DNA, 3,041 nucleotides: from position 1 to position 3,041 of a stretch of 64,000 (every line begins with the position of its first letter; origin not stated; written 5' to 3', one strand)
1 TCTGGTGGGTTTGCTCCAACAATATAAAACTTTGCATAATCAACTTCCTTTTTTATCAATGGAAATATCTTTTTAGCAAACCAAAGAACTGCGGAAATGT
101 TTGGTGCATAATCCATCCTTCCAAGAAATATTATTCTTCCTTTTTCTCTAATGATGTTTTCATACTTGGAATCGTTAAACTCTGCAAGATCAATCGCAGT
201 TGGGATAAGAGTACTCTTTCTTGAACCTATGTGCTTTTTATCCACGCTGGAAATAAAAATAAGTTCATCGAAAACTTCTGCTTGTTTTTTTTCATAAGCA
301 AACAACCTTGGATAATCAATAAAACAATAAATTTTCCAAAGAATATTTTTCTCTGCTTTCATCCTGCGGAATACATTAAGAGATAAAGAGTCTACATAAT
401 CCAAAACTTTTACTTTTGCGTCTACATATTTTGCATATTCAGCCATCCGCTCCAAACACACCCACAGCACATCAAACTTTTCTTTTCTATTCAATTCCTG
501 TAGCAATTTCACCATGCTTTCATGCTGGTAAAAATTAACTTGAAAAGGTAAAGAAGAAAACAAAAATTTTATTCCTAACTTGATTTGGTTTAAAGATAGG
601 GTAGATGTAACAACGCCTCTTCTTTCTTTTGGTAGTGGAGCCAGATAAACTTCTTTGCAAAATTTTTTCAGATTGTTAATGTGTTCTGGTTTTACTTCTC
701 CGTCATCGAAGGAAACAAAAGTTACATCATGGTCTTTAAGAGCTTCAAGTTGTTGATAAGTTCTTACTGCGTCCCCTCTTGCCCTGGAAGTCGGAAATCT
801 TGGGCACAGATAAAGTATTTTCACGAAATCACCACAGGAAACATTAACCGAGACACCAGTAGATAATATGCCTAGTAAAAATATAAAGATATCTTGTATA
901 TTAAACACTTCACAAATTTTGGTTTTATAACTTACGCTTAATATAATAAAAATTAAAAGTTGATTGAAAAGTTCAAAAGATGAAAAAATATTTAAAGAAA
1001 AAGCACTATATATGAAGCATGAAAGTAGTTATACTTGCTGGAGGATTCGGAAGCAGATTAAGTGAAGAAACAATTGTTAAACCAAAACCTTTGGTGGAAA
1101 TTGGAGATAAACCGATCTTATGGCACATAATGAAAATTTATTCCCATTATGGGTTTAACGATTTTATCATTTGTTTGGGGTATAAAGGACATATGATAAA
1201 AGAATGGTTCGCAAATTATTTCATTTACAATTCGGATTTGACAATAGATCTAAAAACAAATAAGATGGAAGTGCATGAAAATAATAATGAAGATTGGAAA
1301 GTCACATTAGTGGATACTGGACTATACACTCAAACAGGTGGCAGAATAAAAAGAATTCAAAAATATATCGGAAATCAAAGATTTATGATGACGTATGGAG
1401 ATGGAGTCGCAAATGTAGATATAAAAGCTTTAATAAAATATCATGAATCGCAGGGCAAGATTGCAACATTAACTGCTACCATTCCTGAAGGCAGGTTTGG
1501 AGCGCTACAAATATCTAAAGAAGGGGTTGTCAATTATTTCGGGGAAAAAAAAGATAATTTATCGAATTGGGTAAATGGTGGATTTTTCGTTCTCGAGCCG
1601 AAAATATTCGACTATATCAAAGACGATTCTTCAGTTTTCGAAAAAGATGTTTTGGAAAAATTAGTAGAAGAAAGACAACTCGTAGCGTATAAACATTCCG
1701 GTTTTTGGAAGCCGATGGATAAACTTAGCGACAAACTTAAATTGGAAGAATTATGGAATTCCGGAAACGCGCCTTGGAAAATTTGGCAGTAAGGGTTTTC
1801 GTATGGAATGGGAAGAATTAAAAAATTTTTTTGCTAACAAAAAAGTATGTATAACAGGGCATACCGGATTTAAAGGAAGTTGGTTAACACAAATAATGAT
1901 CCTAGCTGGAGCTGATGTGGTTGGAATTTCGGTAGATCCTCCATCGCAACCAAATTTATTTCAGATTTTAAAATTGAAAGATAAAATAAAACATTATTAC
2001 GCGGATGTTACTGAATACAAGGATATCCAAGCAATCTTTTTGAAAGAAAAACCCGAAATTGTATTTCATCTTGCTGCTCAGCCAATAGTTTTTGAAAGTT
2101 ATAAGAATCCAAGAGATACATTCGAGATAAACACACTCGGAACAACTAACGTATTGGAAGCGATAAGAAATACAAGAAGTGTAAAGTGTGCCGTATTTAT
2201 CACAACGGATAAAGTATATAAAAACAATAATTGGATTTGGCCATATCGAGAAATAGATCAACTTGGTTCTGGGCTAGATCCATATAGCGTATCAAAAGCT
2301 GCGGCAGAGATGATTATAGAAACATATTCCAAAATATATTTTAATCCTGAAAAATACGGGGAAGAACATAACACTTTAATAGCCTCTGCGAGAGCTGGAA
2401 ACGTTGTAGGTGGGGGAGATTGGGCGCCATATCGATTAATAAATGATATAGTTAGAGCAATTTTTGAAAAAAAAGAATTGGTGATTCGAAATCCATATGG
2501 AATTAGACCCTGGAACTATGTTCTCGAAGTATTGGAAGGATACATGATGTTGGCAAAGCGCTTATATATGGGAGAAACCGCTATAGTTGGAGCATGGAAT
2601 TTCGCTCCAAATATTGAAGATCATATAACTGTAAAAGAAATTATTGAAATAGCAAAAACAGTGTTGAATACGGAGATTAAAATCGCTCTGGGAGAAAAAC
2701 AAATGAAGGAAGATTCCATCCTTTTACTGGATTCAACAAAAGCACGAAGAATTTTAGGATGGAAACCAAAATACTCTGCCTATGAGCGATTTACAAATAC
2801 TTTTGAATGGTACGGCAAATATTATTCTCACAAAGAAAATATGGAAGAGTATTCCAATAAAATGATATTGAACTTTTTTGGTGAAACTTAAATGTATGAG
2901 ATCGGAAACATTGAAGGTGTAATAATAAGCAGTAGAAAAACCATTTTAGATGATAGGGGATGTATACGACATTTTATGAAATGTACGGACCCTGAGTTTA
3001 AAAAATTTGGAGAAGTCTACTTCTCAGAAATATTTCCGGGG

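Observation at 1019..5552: Bacterial-type CDP-3,6-dideoxyhexose biosynthesis cluster in an archaeal genome, with the E1 signature present and no E3 reductase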

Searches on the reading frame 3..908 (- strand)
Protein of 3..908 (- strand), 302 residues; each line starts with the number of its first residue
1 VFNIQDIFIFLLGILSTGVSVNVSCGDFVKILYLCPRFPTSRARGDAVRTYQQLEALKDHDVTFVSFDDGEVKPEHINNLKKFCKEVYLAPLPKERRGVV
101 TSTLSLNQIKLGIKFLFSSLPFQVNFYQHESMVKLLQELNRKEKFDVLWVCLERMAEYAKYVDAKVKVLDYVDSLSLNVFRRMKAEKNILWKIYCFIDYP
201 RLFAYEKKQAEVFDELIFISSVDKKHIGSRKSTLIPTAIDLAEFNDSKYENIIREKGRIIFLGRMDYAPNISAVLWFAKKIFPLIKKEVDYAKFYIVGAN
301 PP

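Call 56: search_protein_families(library=pfam, proteins=[window:3-908:-], max_evalue=0.0001)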
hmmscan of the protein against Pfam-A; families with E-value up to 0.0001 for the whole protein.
window:3-908:- (302 aa): 1 family
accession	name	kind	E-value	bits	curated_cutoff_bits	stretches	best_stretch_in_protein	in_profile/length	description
PF13692.12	Glyco_trans_1_4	-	3.2e-05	24.7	27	0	258-301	3-43/142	Glycosyl transferases group 1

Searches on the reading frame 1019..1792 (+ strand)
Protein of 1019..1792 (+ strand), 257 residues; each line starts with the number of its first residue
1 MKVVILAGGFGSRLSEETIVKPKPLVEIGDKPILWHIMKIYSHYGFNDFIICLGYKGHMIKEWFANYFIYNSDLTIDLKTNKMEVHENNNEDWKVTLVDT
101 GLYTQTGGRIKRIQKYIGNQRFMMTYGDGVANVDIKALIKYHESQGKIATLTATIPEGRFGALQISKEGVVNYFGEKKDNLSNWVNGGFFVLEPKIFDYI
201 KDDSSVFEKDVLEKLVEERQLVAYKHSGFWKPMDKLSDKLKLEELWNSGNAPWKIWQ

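Call 3: search_protein_families(library=pfam, proteins=[window:1019-1792:+])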
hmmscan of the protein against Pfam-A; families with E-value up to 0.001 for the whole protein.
window:1019-1792:+ (257 aa): 2 families
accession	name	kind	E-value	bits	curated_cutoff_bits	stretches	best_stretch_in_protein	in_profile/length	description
PF00483.29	NTP_transferase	-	2.2e-21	77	21.2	1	2-231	1-227/245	Nucleotidyl transferase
PF12804.13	NTP_transf_3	-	1.6e-07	32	27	1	3-56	1-49/160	MobA-like NTP transferase domain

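Call 4: search_protein_families(library=ncbifam, proteins=[window:1019-1792:+])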
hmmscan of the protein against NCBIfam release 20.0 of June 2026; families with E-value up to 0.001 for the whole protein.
window:1019-1792:+ (257 aa): 23 families
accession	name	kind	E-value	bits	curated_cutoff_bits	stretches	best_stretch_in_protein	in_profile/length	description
TIGR02623.1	G1P_cyt_trans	equivalog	5.6e-124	412.6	300.25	1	1-256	1-255/255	glucose-1-phosphate cytidylyltransferase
TIGR03992.1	Arch_glmU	subfamily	8.9e-25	87.4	292.1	2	84-235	63-216/393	bifunctional sugar-1-phosphate nucleotidylyltransferase/acetyltransferase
NF052502.1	man1P_GTase_Rv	exception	2.8e-21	75.8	440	1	2-237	2-221/352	mannose-1-phosphate guanylyltransferase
NF049965.1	GlMnHpPGnyltfHddC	equivalog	5.2e-21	75.3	300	1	1-209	1-185/221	D-glycero-D-manno-heptose 1-phosphate guanosyltransferase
NF041313.1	UDPGP_AglF_Halo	equivalog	6.9e-19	68.2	400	1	1-200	1-182/234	UTP--glucose-1-phosphate uridylyltransferase AglF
NF041173.1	Sug_nt_acttase_Thmprot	equivalog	1.1e-17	64.1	600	1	1-235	1-216/405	bifunctional sugar-1-phosphate nucleotidylyltransferase/acetyltransferase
NF045761.1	NAMPUrTaseMurU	equivalog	1.3e-17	64.5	250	1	1-231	1-212/226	N-acetylmuramate alpha-1-phosphate uridylyltransferase MurU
TIGR01208.1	rmlA_long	equivalog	1.1e-16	60.7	320.25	1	2-242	1-230/353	glucose-1-phosphate thymidylyltransferase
TIGR01099.1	galU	equivalog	8.4e-12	45.2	326.8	1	1-225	2-244/261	UTP--glucose-1-phosphate uridylyltransferase GalU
NF041135.1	IPPtranDIPPsyn_Thcocales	equivalog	1.8e-11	43.7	580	1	1-236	1-207/419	bifunctional L-myo-inositol-1-phosphate cytidylyltransferase/CDP-L-myo-inositol myo-inositolphosphotransferase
TIGR02091.1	glgC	equivalog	3.4e-11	42.8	424.9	1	3-231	3-244/364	glucose-1-phosphate adenylyltransferase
NF003670.0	PRK05293.1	equivalog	9.8e-10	37.9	470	1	4-233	8-245/382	glucose-1-phosphate adenylyltransferase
TIGR01173.1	glmU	equivalog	5.6e-09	35.3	366.85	1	1-180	1-155/452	bifunctional UDP-N-acetylglucosamine diphosphorylase/glucosamine-1-phosphate N-acetyltransferase GlmU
NF001947.0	PRK00725.1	subfamily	5.9e-08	31.9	470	1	3-226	19-256/426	glucose-1-phosphate adenylyltransferase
NF010939.0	PRK14359.1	equivalog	5e-07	28.7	592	1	2-196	4-174/430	bifunctional UDP-N-acetylglucosamine diphosphorylase/glucosamine-1-phosphate N-acetyltransferase GlmU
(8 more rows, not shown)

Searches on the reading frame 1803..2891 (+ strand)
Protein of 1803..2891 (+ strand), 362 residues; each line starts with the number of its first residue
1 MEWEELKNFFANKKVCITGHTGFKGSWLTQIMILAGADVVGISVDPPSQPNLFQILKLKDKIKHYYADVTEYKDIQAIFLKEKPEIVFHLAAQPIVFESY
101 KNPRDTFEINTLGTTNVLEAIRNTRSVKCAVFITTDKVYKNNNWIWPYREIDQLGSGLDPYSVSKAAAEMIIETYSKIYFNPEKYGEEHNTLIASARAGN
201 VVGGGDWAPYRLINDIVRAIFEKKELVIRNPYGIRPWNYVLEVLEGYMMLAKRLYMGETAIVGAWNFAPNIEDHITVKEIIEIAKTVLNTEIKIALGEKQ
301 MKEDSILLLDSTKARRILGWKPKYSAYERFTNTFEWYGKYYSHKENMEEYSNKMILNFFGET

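Call 3: search_protein_families(library=pfam, proteins=[window:1803-2891:+])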
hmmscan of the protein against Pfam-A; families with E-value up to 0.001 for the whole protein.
window:1803-2891:+ (362 aa): 6 families
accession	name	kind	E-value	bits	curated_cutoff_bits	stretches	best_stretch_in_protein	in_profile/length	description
PF16363.11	GDP_Man_Dehyd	-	4.9e-40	138.4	27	1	17-328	2-327/332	GDP-mannose 4,6 dehydratase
PF01370.27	Epimerase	-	3.1e-31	109.1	20.9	1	15-253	1-227/240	NAD dependent epimerase/dehydratase family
PF02719.21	Polysacc_synt_2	-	1.8e-12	47.5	20.2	1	15-144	1-137/293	Polysaccharide biosynthesis protein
PF04321.23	RmlD_sub_bind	-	1e-08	35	27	1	14-176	2-140/287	RmlD substrate binding domain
PF07993.18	NAD_binding_4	-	7.7e-08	32.2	20.1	1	58-176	59-192/258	Male sterility protein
PF01073.25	3Beta_HSD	-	1e-07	31.7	22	1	17-173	2-158/280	3-beta hydroxysteroid dehydrogenase/isomerase family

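Call 4: search_protein_families(library=ncbifam, proteins=[window:1803-2891:+])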
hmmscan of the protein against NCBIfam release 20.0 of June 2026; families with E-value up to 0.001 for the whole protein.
window:1803-2891:+ (362 aa): 19 families
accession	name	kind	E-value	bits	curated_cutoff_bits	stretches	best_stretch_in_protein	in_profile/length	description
TIGR02622.1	CDP_4_6_dhtase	equivalog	2.6e-125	418.2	278.45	1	9-358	1-351/352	CDP-glucose 4,6-dehydratase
TIGR01181.1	dTDP_gluc_dehyt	equivalog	4.7e-29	101.5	365.1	1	15-342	2-316/321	dTDP-glucose 4,6-dehydratase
TIGR01179.1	galE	equivalog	1.4e-27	96.4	262.3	1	14-338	1-326/332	UDP-glucose 4-epimerase GalE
TIGR04180.1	EDH_00030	hypoth_equivalog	1.7e-22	79.8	475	1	15-325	1-297/297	NAD-dependent 4,6-dehydratase LegB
NF007582.0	PRK10217.1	equivalog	1.7e-19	70.2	698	1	13-345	2-339/355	dTDP-glucose 4,6-dehydratase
NF007490.0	PRK10084.1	subfamily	1.9e-19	69.9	649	1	14-351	2-348/361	dTDP-glucose 4,6-dehydratase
TIGR01472.1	gmd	equivalog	2.3e-14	53.4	415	1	14-179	2-173/342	GDP-mannose 4,6-dehydratase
NF007956.0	PRK10675.1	subfamily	1.8e-13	50.3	394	1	14-175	2-163/338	UDP-glucose 4-epimerase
NF042423.1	oxyalk_red_Shew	equivalog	4.4e-08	32.6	580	1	13-169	9-153/331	2-alkyl-3-oxoalkanoate reductase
TIGR01214.1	rmlD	equivalog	6e-08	32.1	224.05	1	14-176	1-139/285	dTDP-4-dehydrorhamnose reductase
TIGR04130.1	FnlA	equivalog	2.5e-07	29.9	730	1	10-140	2-130/337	UDP-N-acetylglucosamine 4,6-dehydratase/5-epimerase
NF043036.1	ErythonDh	equivalog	2.7e-07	30.1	325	1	14-177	2-165/321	D-erythronate dehydrogenase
NF011728.1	PRK15181.1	equivalog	3.9e-07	29.4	760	1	7-179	10-183/348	Vi polysaccharide biosynthesis UDP-N-acetylglucosaminuronic acid C-4 epimerase TviC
TIGR03466.1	HpnA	hypoth_equivalog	8.5e-07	28.2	367.65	1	14-173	2-153/327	hopanoid-associated sugar epimerase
TIGR03589.1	PseB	equivalog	2.3e-06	26.8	407.75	1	10-140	2-130/324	UDP-N-acetylglucosamine 4,6-dehydratase (inverting)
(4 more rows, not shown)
